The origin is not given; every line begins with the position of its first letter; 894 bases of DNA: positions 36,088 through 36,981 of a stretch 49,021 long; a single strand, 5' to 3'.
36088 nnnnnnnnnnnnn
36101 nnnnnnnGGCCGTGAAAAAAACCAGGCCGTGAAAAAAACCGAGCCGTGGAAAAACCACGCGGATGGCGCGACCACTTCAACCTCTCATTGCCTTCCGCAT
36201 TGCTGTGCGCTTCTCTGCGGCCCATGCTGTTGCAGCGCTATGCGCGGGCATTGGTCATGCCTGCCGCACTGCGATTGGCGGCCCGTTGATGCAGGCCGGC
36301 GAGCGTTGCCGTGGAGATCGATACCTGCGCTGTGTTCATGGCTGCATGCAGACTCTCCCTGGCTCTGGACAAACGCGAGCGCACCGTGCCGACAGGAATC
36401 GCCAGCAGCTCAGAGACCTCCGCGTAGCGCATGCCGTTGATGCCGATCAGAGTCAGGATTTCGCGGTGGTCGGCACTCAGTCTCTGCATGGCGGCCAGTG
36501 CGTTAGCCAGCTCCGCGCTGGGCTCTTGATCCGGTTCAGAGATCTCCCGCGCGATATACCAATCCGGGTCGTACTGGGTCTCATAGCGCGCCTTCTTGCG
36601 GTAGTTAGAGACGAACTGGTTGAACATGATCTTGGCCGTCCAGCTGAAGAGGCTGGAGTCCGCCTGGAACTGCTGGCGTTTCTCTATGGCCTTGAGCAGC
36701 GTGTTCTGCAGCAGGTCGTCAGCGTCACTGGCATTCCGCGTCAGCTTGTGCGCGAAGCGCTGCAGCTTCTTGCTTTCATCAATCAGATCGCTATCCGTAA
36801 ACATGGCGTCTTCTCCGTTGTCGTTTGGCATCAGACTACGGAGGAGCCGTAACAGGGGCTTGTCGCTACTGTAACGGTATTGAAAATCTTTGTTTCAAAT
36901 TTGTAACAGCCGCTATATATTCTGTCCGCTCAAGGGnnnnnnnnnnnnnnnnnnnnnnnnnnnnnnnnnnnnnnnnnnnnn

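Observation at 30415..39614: Four near-identical ECF-type promoters define a clustered general-stress-like regulon around an ECF sigma gene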

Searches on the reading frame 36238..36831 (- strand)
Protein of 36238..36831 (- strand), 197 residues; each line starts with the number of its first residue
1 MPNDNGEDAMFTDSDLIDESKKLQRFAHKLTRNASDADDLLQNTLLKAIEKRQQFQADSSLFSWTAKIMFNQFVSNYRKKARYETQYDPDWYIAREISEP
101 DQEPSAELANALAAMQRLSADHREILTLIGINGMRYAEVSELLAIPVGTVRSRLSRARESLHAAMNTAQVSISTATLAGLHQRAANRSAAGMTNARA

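Call 8: search_protein_families(library=pfam, proteins=[window:36238-36831:-], max_evalue=0.01)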
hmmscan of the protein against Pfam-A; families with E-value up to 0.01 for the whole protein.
window:36238-36831:- (197 aa): 5 families
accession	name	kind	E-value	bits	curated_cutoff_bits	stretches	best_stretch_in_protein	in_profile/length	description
PF08281.18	Sigma70_r4_2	-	2e-14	53.4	25.7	1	111-161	4-54/54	Sigma-70, region 4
PF04542.20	Sigma70_r2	-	3.7e-10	39.9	24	1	21-82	7-70/71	Sigma-70 region 2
PF04545.22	Sigma70_r4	-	4.4e-09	36.2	24.1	1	114-161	1-48/50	Sigma-70, region 4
PF22029.2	PhyR_sigma2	-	6.5e-07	29.7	27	1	23-61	8-46/55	Sigma2 domain of PhyR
PF07638.17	Sigma70_ECF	-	2.9e-06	27.8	21.1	1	44-166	56-184/185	ECF sigma factor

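Call 9: search_protein_families(library=ncbifam, proteins=[window:36238-36831:-], max_evalue=0.01)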
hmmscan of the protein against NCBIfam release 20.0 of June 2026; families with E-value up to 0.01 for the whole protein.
window:36238-36831:- (197 aa): 92 families (the best 25 are shown)
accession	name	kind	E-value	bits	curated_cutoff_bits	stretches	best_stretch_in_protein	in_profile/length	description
NF009164.0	PRK12511.1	equivalog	2.4e-34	118.4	185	1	13-169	7-163/182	RNA polymerase sigma factor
NF009198.0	PRK12546.1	equivalog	9.2e-31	107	270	1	14-167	11-163/188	RNA polymerase sigma factor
NF009199.0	PRK12547.1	subfamily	1.5e-29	102.7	219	1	17-165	13-160/184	RNA polymerase sigma factor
NF009192.0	PRK12540.1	equivalog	3.1e-27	95.3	307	1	15-165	10-159/182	RNA polymerase sigma factor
TIGR02983.1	SigE-fam_strep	subfamily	3.1e-25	88.9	141.55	1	19-167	15-160/162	SigE family RNA polymerase sigma factor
NF007216.0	PRK09638.1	equivalog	9.3e-25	87.4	194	1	16-167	23-176/180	RNA polymerase sigma factor SigY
NF009169.0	PRK12516.1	equivalog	5.6e-24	84.6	321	1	15-164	15-163/188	RNA polymerase sigma factor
TIGR02947.1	SigH_actino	hypoth_equivalog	8.6e-23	81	251.55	1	12-165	13-179/193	RNA polymerase sigma-70 factor, TIGR02947 family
NF058625.1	sigma_PG0214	equivalog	3.1e-22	79.1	130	1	20-168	14-164/170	GFO_1088 family ECF-type sigma factor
NF007215.0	PRK09637.1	equivalog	1.6e-21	77.1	212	1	20-166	11-155/181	RNA polymerase sigma factor SigZ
TIGR02937.1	sigma70-ECF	superfamily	1.6e-21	76.7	42.9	1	22-163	13-163/165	sigma-70 family RNA polymerase sigma factor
TIGR02959.1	SigZ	equivalog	3.1e-21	76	168.65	1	21-168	6-151/170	RNA polymerase sigma factor SigZ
NF007225.0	PRK09643.1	equivalog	5e-21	75.3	190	1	20-176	37-193/204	RNA polymerase sigma factor SigM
NF007229.0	PRK09647.1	equivalog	1.5e-20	73.5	265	1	15-171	48-208/220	RNA polymerase sigma factor SigE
TIGR02989.1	Sig-70_gvs1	subfamily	6.3e-20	71.7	124.55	1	19-163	10-156/158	RNA polymerase sigma-70 factor, Rhodopirellula/Verrucomicrobium family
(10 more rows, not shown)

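Call 15: find_homologous_proteins(query=window:36238-36804:-, max_evalue=1e-10)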
Query window:36238-36804:- (188 aa): 1121 proteins with E <= 1e-10 among 1717 candidates; the best 120 are listed.
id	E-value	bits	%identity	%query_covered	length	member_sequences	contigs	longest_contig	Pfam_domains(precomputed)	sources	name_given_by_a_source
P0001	4.1e-114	396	100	100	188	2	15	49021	PF07638.18,PF04545.23,PF04542.21,PF08281.19,PF22029.3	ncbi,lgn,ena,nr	ncbi:MAG TPA: RNA polymerase sigma factor [Spongiibacteraceae bacterium]|nr:RNA polymerase sigma fac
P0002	1.3e-58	215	60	96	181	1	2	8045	PF07638.18,PF04545.23,PF04542.21,PF08281.19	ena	-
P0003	7.8e-57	210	69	77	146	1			PF07638.18,PF04545.23,PF04542.21,PF08281.19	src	-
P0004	7.0e-56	207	62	84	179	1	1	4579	PF04545.23,PF04542.21,PF08281.19,PF22029.3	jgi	jgi:RNA polymerase sigma-70 factor (ECF subfamily)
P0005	9.2e-56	206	63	84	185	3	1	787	PF07638.18,PF04545.23,PF04542.21,PF08281.19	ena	-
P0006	1.1e-55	206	61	85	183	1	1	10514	PF04545.23,PF04542.21,PF08281.19,PF22029.3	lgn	-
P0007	1.1e-55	206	63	84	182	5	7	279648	PF07638.18,PF04545.23,PF04542.21,PF08281.19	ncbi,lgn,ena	-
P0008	5.0e-55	204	61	86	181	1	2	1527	PF07638.18,PF04545.23,PF04542.21,PF08281.19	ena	-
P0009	7.6e-55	203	56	96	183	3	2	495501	PF04545.23,PF04542.21,PF08281.19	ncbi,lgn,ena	-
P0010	7.6e-55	203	61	85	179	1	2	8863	PF07638.18,PF04545.23,PF04542.21,PF08281.19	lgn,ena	-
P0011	2.1e-54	202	61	84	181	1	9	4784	PF07638.18,PF04545.23,PF04542.21,PF08281.19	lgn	-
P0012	4.2e-54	201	61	85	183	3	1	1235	PF04545.23,PF04542.21,PF08281.19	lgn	-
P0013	4.2e-54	201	55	98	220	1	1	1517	PF04545.23,PF04542.21,PF08281.19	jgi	jgi:RNA polymerase sigma-70 factor (ECF subfamily)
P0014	4.5e-54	201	61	84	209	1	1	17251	PF04545.23,PF04542.21,PF08281.19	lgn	-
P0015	4.7e-54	201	61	85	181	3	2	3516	PF07638.18,PF04545.23,PF04542.21,PF08281.19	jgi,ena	jgi:RNA polymerase sigma-70 factor (ECF subfamily)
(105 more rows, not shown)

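Call 18: find_related_loci(query=A1, collection=genome_contigs, flank=6000)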
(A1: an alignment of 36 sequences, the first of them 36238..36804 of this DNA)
Query A1 (188 aa) in genome_contigs; peptide patterns used: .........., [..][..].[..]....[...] (x = any residue, [..] = any of these).
600 stretches matched a pattern (row limit reached: there are more); 541 encode a relative of the query (tblastn E <= 1e-3); the best 80 are kept; 80 distinct loci.
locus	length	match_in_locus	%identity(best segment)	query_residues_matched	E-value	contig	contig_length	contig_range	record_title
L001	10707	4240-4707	57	1-156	1e-56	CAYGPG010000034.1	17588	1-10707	MAG TPA_asm: uncultured Micavibrio sp. isolate ERP117304_co3_150 genome assembly, contig: NODE_4578_length_17588_cov_10.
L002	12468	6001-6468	55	1-156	1e-56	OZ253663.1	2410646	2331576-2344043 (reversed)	MAG: uncultured Micavibrio sp. isolate 175a1b73-dce3-4392-8ba7-46acda59213e genome assembly, chromosome: 1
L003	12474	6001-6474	54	1-158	4e-56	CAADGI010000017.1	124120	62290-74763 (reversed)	uncultured Alphaproteobacteria bacterium isolate PRO1.fa.gz genome assembly, contig: k127_297393, whole genome shotgun s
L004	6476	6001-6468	53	1-156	5e-56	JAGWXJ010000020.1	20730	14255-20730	MAG: Alphaproteobacteria bacterium isolate REEB464 contig-150_4650, whole genome shotgun sequence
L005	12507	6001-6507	52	1-169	2e-55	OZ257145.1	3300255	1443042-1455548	MAG: Alphaproteobacteria bacterium isolate 69972d1d-dbf9-468a-a7e1-338fb8fe1a5a genome assembly, chromosome: 1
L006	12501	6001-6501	50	1-167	5e-55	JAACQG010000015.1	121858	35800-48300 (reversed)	MAG: Alphaproteobacteria bacterium isolate CG_2015-04_47_12 CG_2015-04_curated_scaffold_218, whole genome shotgun sequen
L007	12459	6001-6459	56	1-153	6e-55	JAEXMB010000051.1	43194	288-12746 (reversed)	MAG: Proteobacteria bacterium isolate OH_HBlB_32 k127_26267, whole genome shotgun sequence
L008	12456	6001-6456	54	1-152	9e-54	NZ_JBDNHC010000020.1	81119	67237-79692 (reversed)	MAG: Sneathiella sp. isolate concoct.243.ELB k141_196326, whole genome shotgun sequence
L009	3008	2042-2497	54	1-152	3e-52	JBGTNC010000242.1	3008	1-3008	MAG: Alphaproteobacteria bacterium isolate JTS-RE379 k141_9795263, whole genome shotgun sequence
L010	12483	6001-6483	48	1-161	2e-51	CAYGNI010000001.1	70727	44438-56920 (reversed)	MAG TPA_asm: uncultured Micavibrio sp. isolate ERP117304_co1_165 genome assembly, contig: NODE_466_length_70727_cov_12.7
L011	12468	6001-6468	51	1-156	6e-51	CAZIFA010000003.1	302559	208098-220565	MAG TPA_asm: uncultured Micavibrio sp. isolate SRP302895_co1_47 genome assembly, contig: NODE_54_length_302559_cov_12.86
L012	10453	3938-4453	49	1-177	4e-51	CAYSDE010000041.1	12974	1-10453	MAG TPA_asm: uncultured Pseudobdellovibrionaceae bacterium isolate SRP199154_co2_132 genome assembly, contig: NODE_3175_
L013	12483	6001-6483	52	1-161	5e-51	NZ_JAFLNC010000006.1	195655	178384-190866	Sneathiella sedimenti strain CAU 1612 contig6, whole genome shotgun sequence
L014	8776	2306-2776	52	1-157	5e-51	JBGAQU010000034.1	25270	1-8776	MAG: Alphaproteobacteria bacterium isolate MAG_AAO_H10.82 AAOH10-82_opera_contig_6520, whole genome shotgun sequence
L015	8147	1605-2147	46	1-181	1e-50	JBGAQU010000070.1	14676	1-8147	MAG: Alphaproteobacteria bacterium isolate MAG_AAO_H10.82 AAOH10-82_opera_contig_11425, whole genome shotgun sequence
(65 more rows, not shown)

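Call 21: find_encoding_contigs(protein=P0007, flank=8000, max_places=2)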
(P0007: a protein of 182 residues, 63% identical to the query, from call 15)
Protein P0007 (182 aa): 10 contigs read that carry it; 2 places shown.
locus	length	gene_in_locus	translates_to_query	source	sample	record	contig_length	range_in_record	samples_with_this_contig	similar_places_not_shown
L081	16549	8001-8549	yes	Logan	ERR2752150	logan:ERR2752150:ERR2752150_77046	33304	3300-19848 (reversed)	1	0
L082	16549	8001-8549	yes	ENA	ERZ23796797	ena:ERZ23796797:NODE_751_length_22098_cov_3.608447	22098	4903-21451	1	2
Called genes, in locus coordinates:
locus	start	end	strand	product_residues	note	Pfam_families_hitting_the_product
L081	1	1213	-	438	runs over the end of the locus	PF10011:DUF2254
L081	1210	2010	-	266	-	-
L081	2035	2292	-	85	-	-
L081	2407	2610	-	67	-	PF05532:CsbD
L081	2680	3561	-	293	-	PF05239:PRC (weak)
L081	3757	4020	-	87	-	-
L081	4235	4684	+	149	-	PF09537:DUF2383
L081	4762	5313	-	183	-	PF13202:EF-hand_5 (faint), PF00036:EF-hand_1 (faint), PF13405:EF-hand_6 (faint)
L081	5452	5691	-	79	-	-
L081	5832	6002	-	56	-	-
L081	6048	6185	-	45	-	PF08085:Entericidin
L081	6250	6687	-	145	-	-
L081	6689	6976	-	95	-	PF05957:DUF883 (weak)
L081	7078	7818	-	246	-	PF00072:Response_reg, PF00486:Trans_reg_C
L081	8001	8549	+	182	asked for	PF04542:Sigma70_r2, PF07638:Sigma70_ECF (weak), PF08281:Sigma70_r4_2, PF04545:Sigma70_r4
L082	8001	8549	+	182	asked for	PF04542:Sigma70_r2, PF07638:Sigma70_ECF (weak), PF08281:Sigma70_r4_2, PF04545:Sigma70_r4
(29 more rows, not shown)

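Call 22: find_encoding_contigs(protein=P0009, flank=8000, max_places=2)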
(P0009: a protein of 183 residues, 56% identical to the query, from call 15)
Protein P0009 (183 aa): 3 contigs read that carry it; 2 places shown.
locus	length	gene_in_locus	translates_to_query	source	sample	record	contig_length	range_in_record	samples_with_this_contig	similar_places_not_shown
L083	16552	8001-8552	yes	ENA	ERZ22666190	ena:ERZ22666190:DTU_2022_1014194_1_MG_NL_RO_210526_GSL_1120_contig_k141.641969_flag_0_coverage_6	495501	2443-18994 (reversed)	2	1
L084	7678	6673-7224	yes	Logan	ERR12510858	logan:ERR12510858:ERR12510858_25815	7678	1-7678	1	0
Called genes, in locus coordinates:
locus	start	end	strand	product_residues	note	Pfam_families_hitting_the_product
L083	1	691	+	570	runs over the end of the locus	PF08479:POTRA_2, PF03865:ShlB, PF01103:Omp85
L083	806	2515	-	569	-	PF02771:Acyl-CoA_dh_N, PF02770:Acyl-CoA_dh_M, PF00441:Acyl-CoA_dh_1, PF22924:ACOX_C_alpha1 (faint), PF08028:Acyl-CoA_dh_2 (weak), PF12806:Acyl-CoA_dh_C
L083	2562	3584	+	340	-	PF01464:SLT (weak)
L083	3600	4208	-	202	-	PF01728:FtsJ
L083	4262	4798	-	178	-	PF02357:NusG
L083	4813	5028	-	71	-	PF00584:SecE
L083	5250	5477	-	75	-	PF13441:Gly-zipper_YMGG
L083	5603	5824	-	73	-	PF05532:CsbD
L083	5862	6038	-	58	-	-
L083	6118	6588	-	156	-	PF07332:Phage_holin_3_6 (weak)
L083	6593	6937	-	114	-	PF19029:DUF883_C (weak)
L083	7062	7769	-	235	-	PF00072:Response_reg, PF00486:Trans_reg_C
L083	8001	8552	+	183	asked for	PF04542:Sigma70_r2 (weak), PF08281:Sigma70_r4_2, PF04545:Sigma70_r4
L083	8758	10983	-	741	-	PF05227:CHASE3, PF08447:PAS_3, PF00512:HisKA, PF02518:HATPase_c, PF00072:Response_reg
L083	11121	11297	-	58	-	-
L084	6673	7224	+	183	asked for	PF04542:Sigma70_r2 (weak), PF08281:Sigma70_r4_2, PF04545:Sigma70_r4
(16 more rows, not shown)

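Call 27: search_solved_structures(query=window:36238-36804:-, max_evalue=0.001)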
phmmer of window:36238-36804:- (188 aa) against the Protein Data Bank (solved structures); distinct sequences matched with E-value up to 0.001: 20.
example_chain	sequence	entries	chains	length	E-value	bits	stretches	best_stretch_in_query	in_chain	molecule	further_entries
5uxx_A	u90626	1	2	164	7.1e-22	81.3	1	13-154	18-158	RNA polymerase sigma factor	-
6jcy_F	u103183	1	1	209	2.2e-20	76.4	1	13-155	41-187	ECF RNA polymerase sigma factor SigH,ECF RNA polymerase sigma factor SigE,ECF RNA polymera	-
5zx2_F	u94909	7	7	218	9.8e-19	71.1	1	13-155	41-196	ECF RNA polymerase sigma factor SigH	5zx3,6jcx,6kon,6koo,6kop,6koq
9m9d_F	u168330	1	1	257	1.1e-15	61.2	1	11-153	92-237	ECF RNA polymerase sigma factor SigE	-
9m9e_F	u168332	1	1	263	1.1e-15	61.2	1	11-153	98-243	ECF RNA polymerase sigma factor SigE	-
9m98_F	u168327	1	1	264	1.1e-15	61.2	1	11-153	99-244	ECF RNA polymerase sigma factor SigE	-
6in7_B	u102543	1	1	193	1.4e-12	51.1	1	19-156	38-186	RNA polymerase sigma-H factor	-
8z6g_B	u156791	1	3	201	1.4e-12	51.1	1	19-157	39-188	RNA polymerase sigma factor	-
1or7_A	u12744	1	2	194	1.1e-11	48.1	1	25-153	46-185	RNA polymerase sigma-E factor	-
6jbq_F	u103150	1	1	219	1.7e-11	47.6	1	25-153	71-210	ECF RNA polymerase sigma-E factor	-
5wuq_A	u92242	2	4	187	7.3e-11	45.5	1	6-154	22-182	ECF RNA polymerase sigma factor SigW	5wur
6dv9_F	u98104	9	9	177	3.4e-10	43.3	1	11-156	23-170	ECF RNA polymerase sigma factor SigL | RNA polymerase sigma factor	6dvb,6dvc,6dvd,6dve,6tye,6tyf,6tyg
1h3l_A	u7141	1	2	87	9.6e-10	41.9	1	11-73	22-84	RNA POLYMERASE SIGMA FACTOR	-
4cxf_A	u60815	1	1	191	9.6e-09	38.6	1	25-157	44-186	RNA POLYMERASE SIGMA FACTOR CNRH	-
7qh5_A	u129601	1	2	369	1.9e-07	34.4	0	17-63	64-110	RNA polymerase sigma factor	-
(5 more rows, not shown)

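Call 32: find_encoding_contigs(protein=P0002, flank=8000, max_places=2)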
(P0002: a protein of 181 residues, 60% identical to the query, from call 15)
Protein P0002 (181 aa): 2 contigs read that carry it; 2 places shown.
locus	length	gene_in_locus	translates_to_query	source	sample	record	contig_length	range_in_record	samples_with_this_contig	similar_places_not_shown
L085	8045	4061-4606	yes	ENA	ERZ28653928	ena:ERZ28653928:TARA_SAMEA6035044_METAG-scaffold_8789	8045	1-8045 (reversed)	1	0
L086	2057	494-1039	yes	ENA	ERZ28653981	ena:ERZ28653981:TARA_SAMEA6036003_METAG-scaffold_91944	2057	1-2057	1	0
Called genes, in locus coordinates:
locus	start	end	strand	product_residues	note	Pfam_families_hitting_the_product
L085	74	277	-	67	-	PF05532:CsbD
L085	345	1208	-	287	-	PF05239:PRC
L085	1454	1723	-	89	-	-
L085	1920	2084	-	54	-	-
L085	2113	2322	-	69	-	PF08085:Entericidin (weak)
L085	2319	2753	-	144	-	PF07332:Phage_holin_3_6 (weak)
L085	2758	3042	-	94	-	-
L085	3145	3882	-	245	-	PF00072:Response_reg, PF00486:Trans_reg_C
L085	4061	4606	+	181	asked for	PF04542:Sigma70_r2, PF07638:Sigma70_ECF (weak), PF08281:Sigma70_r4_2, PF04545:Sigma70_r4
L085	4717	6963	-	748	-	-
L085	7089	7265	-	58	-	PF07043:DUF1328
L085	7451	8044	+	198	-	?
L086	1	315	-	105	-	?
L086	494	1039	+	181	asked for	PF04542:Sigma70_r2, PF07638:Sigma70_ECF (weak), PF08281:Sigma70_r4_2, PF04545:Sigma70_r4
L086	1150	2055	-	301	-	?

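Call 33: find_encoding_contigs(protein=P0001, flank=10000, max_places=6)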
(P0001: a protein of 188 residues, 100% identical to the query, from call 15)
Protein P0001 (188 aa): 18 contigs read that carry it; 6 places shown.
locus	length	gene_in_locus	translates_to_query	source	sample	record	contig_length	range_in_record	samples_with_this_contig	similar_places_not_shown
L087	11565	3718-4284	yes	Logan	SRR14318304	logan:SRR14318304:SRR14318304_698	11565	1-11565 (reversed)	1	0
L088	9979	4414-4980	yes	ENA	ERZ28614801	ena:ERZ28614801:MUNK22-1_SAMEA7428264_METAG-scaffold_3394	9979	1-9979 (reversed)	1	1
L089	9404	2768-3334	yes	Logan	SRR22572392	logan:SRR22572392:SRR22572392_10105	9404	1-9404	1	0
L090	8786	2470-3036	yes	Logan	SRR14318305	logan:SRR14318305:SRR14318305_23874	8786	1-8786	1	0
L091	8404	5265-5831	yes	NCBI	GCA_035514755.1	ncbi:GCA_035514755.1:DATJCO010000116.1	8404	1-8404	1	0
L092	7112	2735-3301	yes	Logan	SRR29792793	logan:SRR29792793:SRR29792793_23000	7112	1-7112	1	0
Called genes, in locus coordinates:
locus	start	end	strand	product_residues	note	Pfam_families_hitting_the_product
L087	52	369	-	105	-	PF11743:DUF3301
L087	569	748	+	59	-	-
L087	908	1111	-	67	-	PF05532:CsbD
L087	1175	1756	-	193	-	PF13505:OMP_b-brl, PF01389:OmpA_membrane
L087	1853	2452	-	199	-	PF04972:BON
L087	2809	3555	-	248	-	PF00072:Response_reg, PF00486:Trans_reg_C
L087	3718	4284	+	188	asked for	PF04542:Sigma70_r2, PF07638:Sigma70_ECF (weak), PF22029:PhyR_sigma2 (weak), PF08281:Sigma70_r4_2, PF04545:Sigma70_r4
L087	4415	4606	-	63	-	-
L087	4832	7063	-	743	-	PF05227:CHASE3, PF00989:PAS (weak), PF08448:PAS_4 (faint), PF08447:PAS_3, PF00512:HisKA, PF02518:HATPase_c, PF00072:Response_reg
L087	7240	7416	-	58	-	-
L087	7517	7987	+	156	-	-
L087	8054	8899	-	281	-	PF01145:Band_7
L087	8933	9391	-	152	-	PF01957:NfeD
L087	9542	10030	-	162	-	PF01243:PNPOx_N, PF12900:Pyridox_ox_2 (faint), PF16242:Pyrid_ox_like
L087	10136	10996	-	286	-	PF00152:tRNA-synt_2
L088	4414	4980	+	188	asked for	PF04542:Sigma70_r2, PF07638:Sigma70_ECF (weak), PF22029:PhyR_sigma2 (weak), PF08281:Sigma70_r4_2, PF04545:Sigma70_r4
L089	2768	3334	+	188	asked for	PF04542:Sigma70_r2, PF07638:Sigma70_ECF (weak), PF22029:PhyR_sigma2 (weak), PF08281:Sigma70_r4_2, PF04545:Sigma70_r4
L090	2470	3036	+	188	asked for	PF04542:Sigma70_r2, PF07638:Sigma70_ECF (weak), PF22029:PhyR_sigma2 (weak), PF08281:Sigma70_r4_2, PF04545:Sigma70_r4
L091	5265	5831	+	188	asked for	PF04542:Sigma70_r2, PF07638:Sigma70_ECF (weak), PF22029:PhyR_sigma2 (weak), PF08281:Sigma70_r4_2, PF04545:Sigma70_r4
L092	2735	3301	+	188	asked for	PF04542:Sigma70_r2, PF07638:Sigma70_ECF (weak), PF22029:PhyR_sigma2 (weak), PF08281:Sigma70_r4_2, PF04545:Sigma70_r4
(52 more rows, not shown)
